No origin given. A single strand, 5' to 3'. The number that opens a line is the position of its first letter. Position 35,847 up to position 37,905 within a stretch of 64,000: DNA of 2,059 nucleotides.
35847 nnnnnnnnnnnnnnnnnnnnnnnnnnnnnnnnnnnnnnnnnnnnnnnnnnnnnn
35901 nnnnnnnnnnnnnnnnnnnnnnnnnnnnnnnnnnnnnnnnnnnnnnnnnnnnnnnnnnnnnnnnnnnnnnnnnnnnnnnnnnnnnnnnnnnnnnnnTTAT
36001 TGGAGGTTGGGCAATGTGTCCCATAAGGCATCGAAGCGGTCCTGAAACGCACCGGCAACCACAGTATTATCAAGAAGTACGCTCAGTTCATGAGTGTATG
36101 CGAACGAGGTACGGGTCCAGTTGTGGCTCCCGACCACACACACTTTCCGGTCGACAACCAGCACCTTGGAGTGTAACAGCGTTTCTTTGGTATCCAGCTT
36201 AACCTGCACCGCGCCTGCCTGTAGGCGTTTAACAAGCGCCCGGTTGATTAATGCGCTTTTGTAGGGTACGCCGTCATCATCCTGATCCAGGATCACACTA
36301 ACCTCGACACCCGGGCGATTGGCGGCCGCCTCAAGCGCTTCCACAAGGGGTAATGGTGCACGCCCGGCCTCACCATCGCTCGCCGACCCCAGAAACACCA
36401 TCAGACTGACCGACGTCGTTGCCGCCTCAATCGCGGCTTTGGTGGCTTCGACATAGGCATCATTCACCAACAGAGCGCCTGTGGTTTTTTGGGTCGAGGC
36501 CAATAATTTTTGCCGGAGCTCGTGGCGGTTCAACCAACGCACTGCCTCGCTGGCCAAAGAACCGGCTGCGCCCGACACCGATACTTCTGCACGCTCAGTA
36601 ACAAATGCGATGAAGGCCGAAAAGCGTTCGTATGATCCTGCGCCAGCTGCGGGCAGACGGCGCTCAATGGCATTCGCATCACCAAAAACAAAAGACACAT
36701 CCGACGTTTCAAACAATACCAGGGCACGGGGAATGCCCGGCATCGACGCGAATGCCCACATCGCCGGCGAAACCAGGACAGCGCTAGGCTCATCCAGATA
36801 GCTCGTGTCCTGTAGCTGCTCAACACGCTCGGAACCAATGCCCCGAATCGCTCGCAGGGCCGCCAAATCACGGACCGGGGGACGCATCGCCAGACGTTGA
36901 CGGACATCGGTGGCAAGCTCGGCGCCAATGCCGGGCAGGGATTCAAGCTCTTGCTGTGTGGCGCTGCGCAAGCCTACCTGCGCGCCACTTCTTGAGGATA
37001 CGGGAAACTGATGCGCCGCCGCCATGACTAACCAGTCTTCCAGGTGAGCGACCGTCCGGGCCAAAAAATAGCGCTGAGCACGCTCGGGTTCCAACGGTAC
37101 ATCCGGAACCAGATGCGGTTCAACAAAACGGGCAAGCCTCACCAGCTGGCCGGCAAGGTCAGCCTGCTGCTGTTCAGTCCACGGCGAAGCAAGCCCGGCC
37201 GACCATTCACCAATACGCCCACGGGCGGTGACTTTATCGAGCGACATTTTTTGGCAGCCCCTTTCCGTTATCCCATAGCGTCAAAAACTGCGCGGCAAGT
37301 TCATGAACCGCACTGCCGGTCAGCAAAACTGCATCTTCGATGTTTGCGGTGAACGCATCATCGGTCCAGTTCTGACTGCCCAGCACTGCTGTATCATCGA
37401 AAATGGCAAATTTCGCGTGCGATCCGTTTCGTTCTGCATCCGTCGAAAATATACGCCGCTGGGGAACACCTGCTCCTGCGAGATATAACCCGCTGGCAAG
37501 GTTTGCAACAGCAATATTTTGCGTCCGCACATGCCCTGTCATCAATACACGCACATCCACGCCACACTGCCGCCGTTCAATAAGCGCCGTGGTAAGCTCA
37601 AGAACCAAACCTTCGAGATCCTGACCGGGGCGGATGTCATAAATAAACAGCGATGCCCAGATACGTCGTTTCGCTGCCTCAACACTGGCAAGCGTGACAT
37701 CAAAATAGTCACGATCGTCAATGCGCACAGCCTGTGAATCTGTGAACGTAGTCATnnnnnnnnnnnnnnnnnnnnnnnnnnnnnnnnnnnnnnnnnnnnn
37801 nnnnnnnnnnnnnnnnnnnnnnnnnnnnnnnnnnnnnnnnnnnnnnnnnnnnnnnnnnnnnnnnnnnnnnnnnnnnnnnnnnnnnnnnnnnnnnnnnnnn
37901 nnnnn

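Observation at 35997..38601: GC-rich five-gene operon: split two-HKD PLD-family enzyme with inserted helix-hairpin-helix module, plus a Cys4 poly-acidic DD[FW]-repeat protein and two small proteins (candidate nuclease toxin/immunity or defense module)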

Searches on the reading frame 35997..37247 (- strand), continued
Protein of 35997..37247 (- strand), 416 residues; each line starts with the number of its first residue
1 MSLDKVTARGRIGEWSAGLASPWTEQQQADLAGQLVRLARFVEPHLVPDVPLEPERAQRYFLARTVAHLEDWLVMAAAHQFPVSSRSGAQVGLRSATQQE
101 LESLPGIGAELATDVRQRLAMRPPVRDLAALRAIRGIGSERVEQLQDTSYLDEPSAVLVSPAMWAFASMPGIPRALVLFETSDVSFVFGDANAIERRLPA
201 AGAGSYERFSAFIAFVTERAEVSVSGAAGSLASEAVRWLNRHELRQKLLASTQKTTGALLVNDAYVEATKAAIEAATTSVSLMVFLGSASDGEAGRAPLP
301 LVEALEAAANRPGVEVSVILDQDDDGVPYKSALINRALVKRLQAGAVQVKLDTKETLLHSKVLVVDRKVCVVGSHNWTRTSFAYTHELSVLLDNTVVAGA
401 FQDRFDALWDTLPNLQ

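Call 101: search_protein_families(library=pfam, alignment_id=A9, max_evalue=1e-8)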
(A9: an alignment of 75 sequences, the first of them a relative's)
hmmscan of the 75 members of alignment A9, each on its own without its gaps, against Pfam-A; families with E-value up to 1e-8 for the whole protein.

A. member 1, L005:877-3024:+ (716 aa): 4 families
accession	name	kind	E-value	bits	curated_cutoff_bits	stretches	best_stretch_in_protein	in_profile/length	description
PF01653.23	DNA_ligase_aden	-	2.1e-57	195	27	1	121-342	6-251/253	NAD-dependent DNA ligase adenylation domain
PF03120.22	DNA_ligase_OB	-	1.6e-22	79.6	32.9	1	347-419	1-73/79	NAD-dependent DNA ligase OB-fold domain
PF14520.12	HHH_5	-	8e-12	45.9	27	0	537-588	3-55/57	Helix-hairpin-helix domain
PF12826.13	HHH_2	-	4.3e-09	36.8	27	1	535-586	2-53/64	Helix-hairpin-helix motif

B. families by the number of members that match (of 75 scanned): 77 families (the first 25 are shown)
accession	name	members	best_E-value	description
PF02737.24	3HCDH_N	2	7.4e-63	3-hydroxyacyl-CoA dehydrogenase, NAD binding domain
PF13699.11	eCIS_core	2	8.2e-30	eCIS core domain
PF00725.27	3HCDH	2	1.1e-27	3-hydroxyacyl-CoA dehydrogenase, C-terminal domain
PF08240.17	ADH_N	2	5.5e-26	Alcohol dehydrogenase GroES-like domain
PF00107.32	ADH_zinc_N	2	4.3e-20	Zinc-binding dehydrogenase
PF00171.27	Aldedh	1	2.1e-132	Aldehyde dehydrogenase family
PF05649.18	Peptidase_M13_N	1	1.1e-105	Peptidase family M13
PF00724.26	Oxidored_FMN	1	7.7e-88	NADH:flavin oxidoreductase / NADH oxidase family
PF04244.19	DPRP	1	6.9e-86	Deoxyribodipyrimidine photo-lyase-related protein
PF01431.27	Peptidase_M13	1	2.2e-69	Peptidase family M13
PF00291.31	PALP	1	3.6e-67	Pyridoxal-phosphate dependent enzyme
PF00155.27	Aminotran_1_2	1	1.5e-61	Aminotransferase class I and II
PF05193.26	Peptidase_M16_C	1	1.4e-60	Peptidase M16 inactive domain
PF00144.29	Beta-lactamase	1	1.2e-59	Beta-lactamase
PF07859.19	Abhydrolase_3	1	1.2e-58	alpha/beta hydrolase fold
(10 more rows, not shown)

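Call 102: search_protein_families(library=pfam, proteins=[L005:5404-7011:-, L005:11374-13170:-, L006:12895-15408:-, L007:11882-13438:+, L008:7597-8247:+, L008:12281-14002:+, L009:6947-8476:+, L009:12051-12971:-, L010:7412-8542:+, L010:11377-13545:-], max_evalue=0.00001)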
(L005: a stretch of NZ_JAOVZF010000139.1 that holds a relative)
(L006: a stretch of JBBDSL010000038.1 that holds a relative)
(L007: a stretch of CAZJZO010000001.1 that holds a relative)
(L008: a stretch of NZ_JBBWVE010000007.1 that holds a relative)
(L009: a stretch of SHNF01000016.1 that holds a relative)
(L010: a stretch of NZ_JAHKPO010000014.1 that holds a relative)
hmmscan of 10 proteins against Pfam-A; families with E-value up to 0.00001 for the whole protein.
L005:5404-7011:- (536 aa): 1 family
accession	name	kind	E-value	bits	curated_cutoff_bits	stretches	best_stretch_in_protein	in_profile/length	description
PF00067.27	p450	-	2.8e-27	96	22.8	1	342-504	240-432/462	Cytochrome P450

L005:11374-13170:- (599 aa): 0 families

L006:12895-15408:- (838 aa): 0 families

L007:11882-13438:+ (519 aa): 2 families
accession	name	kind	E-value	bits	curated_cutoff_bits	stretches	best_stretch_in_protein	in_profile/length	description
PF00171.27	Aldedh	-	2.1e-132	442.4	23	1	40-498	8-461/461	Aldehyde dehydrogenase family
PF05893.19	LuxC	-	1.7e-06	27.6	21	1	153-290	82-221/401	Acyl-CoA reductase (LuxC)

L008:7597-8247:+ (217 aa): 3 families
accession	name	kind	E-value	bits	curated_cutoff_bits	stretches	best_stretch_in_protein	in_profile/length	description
PF00578.27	AhpC-TSA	-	8.6e-36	123.1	26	1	15-143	2-123/124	AhpC/TSA family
PF08534.16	Redoxin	-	1.9e-14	54.1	26.6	1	15-150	3-137/148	Redoxin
PF10417.14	1-cysPrx_C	-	1.1e-12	48.1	21.1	1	164-200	1-38/41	C-terminal domain of 1-Cys peroxiredoxin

L008:12281-14002:+ (574 aa): 3 families
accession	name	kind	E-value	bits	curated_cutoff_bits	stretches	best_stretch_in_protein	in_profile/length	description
PF13455.12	MUG113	-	2.4e-14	54.1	22.3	1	438-511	1-69/73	Meiotically up-regulated gene 113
PF13250.11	DUF4041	-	5.4e-14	52.2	27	1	262-317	2-56/56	Domain of unknown function (DUF4041)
PF10544.15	T5orf172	-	1.2e-13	51.9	20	1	422-510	1-95/101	T5orf172 domain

L009:6947-8476:+ (510 aa): 3 families
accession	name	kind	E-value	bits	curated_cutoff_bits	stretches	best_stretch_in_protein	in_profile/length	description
PF13517.12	FG-GAP_3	-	3.2e-43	146.6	26.9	5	337-395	1-58/61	FG-GAP-like repeat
PF01839.29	FG-GAP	-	9.1e-13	48.2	22.1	0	331-349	3-21/37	FG-GAP repeat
PF13205.12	Big_5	-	1.7e-07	32.3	23.6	1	52-154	4-105/105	Bacterial Ig-like domain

L009:12051-12971:- (307 aa): 1 family
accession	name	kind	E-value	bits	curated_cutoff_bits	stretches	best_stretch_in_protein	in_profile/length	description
PF00291.31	PALP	-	3.6e-67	227.2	35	1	3-292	1-294/295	Pyridoxal-phosphate dependent enzyme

L010:7412-8542:+ (377 aa): 0 families

L010:11377-13545:- (723 aa): 11 families
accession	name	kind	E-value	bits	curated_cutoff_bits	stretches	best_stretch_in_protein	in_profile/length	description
PF00724.26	Oxidored_FMN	-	7.7e-88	295.5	27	1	55-379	2-341/342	NADH:flavin oxidoreductase / NADH oxidase family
PF07992.20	Pyr_redox_2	-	2.3e-25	90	26.1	1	425-701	2-257/291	Pyridine nucleotide-disulphide oxidoreductase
PF13738.12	Pyr_redox_3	-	2.8e-08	33.8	30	0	509-576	126-194/305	Pyridine nucleotide-disulphide oxidoreductase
PF13450.12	NAD_binding_8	-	4.4e-08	33.7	21.9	1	428-467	1-40/68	NAD(P)-binding Rossmann-like domain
PF03486.20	HI0933_like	-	4.7e-08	33.2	50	1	425-465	2-42/244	HI0933-like protein Rossmann domain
PF00070.33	Pyr_redox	-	1e-07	32.8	22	0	425-459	1-35/82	Pyridine nucleotide-disulphide oxidoreductase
PF01266.30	DAO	-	2.8e-06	27.5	27.9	0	425-460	1-37/353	FAD dependent oxidoreductase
PF02737.24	3HCDH_N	-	3.8e-06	27.4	22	0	425-458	1-34/180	3-hydroxyacyl-CoA dehydrogenase, NAD binding domain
PF03721.20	UDPG_MGDP_dh_N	-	4.4e-06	26.8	27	0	424-464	1-41/187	UDP-glucose/GDP-mannose dehydrogenase family, NAD binding domain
PF12831.13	FAD_oxidored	-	8e-06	25.8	27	0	426-464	2-40/416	FAD dependent oxidoreductase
PF01134.28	GIDA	-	8.8e-06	25.5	22.1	0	425-462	1-38/391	Glucose inhibited division protein A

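Call 104: list_cluster_members(proteins=[window:35997-37247:-, window:37234-37755:-, window:38033-38320:-, P0008, P0019])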
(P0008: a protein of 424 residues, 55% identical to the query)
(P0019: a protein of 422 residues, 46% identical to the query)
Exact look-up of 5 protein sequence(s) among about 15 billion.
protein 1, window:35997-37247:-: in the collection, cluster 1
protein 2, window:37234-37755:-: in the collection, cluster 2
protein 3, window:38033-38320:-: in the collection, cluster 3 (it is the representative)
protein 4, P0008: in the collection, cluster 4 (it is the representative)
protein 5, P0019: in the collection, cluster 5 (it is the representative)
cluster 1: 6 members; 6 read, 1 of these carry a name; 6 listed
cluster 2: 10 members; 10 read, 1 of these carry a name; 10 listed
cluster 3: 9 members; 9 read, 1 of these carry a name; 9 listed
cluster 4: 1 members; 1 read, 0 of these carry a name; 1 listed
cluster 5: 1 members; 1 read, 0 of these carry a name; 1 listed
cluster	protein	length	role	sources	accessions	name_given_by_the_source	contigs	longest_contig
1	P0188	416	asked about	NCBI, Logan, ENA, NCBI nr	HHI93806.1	MAG TPA: hypothetical protein ENK04_09915 [Gammaproteobacteria bacterium] | hypothetical protein [Gammaproteobacteria bacterium]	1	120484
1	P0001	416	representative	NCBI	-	-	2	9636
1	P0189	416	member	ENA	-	-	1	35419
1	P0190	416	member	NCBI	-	-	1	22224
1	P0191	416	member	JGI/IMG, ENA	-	-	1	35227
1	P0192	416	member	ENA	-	-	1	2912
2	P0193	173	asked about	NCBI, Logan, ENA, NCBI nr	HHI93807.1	MAG TPA: hypothetical protein ENK04_09920 [Gammaproteobacteria bacterium] | hypothetical protein [Gammaproteobacteria bacterium]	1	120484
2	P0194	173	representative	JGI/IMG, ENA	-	-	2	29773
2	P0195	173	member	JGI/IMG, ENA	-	-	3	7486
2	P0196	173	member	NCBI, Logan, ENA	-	-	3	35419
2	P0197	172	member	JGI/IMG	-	-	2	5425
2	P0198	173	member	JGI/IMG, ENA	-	-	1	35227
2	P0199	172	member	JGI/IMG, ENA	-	-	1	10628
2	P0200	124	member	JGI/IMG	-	-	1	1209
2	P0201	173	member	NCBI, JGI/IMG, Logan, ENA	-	-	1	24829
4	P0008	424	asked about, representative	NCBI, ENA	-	-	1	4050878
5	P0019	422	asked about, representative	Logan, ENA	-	-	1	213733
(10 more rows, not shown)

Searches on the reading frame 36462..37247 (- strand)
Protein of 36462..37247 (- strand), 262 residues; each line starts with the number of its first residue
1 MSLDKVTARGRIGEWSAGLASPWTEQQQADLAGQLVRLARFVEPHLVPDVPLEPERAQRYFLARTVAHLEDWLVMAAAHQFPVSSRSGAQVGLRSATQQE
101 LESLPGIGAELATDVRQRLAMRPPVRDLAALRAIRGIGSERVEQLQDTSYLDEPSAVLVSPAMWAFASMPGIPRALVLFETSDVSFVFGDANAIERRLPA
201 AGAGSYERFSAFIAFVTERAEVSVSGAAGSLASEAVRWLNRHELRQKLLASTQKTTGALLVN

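Call 76: search_protein_representatives(alignment_id=A5)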
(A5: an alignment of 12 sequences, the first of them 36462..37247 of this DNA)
Query: 12 sequences, 271 profile positions. Proteins with E-value up to 0.001 (for the whole library): 22265; up to 1e-10: 1459; up to 1e-30: 44. The best 150 are listed.
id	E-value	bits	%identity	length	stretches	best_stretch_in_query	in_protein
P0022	1.5e-101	356.0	-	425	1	1-270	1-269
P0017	1.2e-99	349.7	-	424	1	1-270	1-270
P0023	2.0e-99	349.0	-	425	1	1-270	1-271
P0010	1.9e-88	313.0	-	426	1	1-270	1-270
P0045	3.1e-88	312.3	-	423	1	2-271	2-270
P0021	6.1e-88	311.3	-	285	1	1-271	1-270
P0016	1.2e-87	310.4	-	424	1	1-270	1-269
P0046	2.0e-86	306.4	-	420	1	1-271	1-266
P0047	4.1e-86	305.3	-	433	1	2-271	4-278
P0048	2.7e-79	282.9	-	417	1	1-271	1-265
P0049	3.1e-78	279.5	-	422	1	1-266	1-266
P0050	2.1e-77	276.8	-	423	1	1-270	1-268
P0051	1.3e-75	270.9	-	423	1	2-271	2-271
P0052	3.1e-75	269.6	-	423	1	1-271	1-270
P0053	8.0e-73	261.7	-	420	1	1-271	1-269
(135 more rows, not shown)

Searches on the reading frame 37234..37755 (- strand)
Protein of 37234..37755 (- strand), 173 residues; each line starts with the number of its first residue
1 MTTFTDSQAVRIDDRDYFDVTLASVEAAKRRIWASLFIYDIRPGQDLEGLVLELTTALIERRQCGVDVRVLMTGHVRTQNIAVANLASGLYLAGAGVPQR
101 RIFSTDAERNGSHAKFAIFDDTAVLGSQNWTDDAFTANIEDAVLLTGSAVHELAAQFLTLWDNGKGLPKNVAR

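Call 3: search_protein_families(library=pfam, proteins=[window:37234-37755:-], max_evalue=1)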
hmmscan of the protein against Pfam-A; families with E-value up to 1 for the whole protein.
window:37234-37755:- (173 aa): 3 families
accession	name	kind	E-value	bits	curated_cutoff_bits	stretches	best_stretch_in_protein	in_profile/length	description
PF13091.12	PLDc_2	-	3.9e-13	49.8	27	1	53-161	24-132/132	PLD-like domain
PF00614.28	PLDc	-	0.0025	18.2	21.9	1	113-133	6-27/28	Phospholipase D Active site motif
PF24790.1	SAC9_GBDL_1st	-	0.024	14.6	30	1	39-88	79-128/186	SAC9 first GBDL domain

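Call 4: search_protein_families(library=padloc, proteins=[window:37234-37755:-], max_evalue=1)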
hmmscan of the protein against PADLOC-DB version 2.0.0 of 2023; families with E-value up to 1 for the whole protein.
window:37234-37755:- (173 aa): 21 families
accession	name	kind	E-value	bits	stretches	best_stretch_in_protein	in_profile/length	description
PDLC02589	DrmC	-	1.1e-09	35.8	1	112-158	204-250/264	DrmC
PDLC02607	DrmC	-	4e-07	27.6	1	105-167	196-260/265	DrmC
PDLC02606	DrmC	-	1.2e-06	26.4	1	111-158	122-170/182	DrmC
PDLC02588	DrmC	-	4.1e-06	24.6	1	106-157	187-239/256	DrmC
PDLC03922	MkoB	-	5.8e-06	23.8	1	48-133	504-568/610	-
PDLC02585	DrmC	-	1.2e-05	23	1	97-157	174-240/253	DrmC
PDLC02614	DrmC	-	1.4e-05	22.9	1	57-155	52-145/153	DrmC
PDLC02587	DrmC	-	1.5e-05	22.1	1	105-160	198-255/267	DrmC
PDLC03829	ZacB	-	1.7e-05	21.9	1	105-156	290-345/586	-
PDLC02596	DrmC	-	6.6e-05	20.4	1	110-165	205-260/269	DrmC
PDLC02597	DrmC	-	0.00011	20.1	1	54-155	125-226/242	DrmC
PDLC02604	DrmC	-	0.00015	20.2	1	111-158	31-79/92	DrmC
PDLC02595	DrmC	-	0.0009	17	1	51-163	146-261/269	DrmC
PDLC02601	DrmC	-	0.002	15.6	1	111-158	234-282/295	DrmC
PDLC02611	DrmC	-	0.008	14.4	1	44-155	16-124/138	DrmC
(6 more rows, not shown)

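Call 5: search_protein_families(library=ncbifam, proteins=[window:37234-37755:-], max_evalue=1)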
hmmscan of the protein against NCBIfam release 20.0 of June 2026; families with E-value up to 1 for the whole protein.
window:37234-37755:- (173 aa): 4 families
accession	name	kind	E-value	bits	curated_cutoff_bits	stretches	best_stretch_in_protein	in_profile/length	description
NF038319.1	DISARM_DrmC_I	equivalog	2.8e-12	46.7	133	1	15-158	93-232/236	DISARM system phospholipase D-like protein DrmC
NF010490.0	PRK13912.1-1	equivalog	0.00029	20.9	211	1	108-140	103-134/159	nuclease NucT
NF010492.0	PRK13912.1-3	equivalog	0.00093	18.8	297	1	113-144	122-154/178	nuclease NucT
NF010491.0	PRK13912.1-2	equivalog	0.0098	15.7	225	1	113-144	124-154/180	nuclease NucT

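Call 7: search_protein_families(library=phrogs, proteins=[window:37234-37755:-], max_evalue=1)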
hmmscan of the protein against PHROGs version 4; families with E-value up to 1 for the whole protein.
window:37234-37755:- (173 aa): 1 family
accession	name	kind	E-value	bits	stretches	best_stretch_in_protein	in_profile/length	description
phrog_12711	-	unknown function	4.1e-06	27.7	1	54-162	60-158/162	-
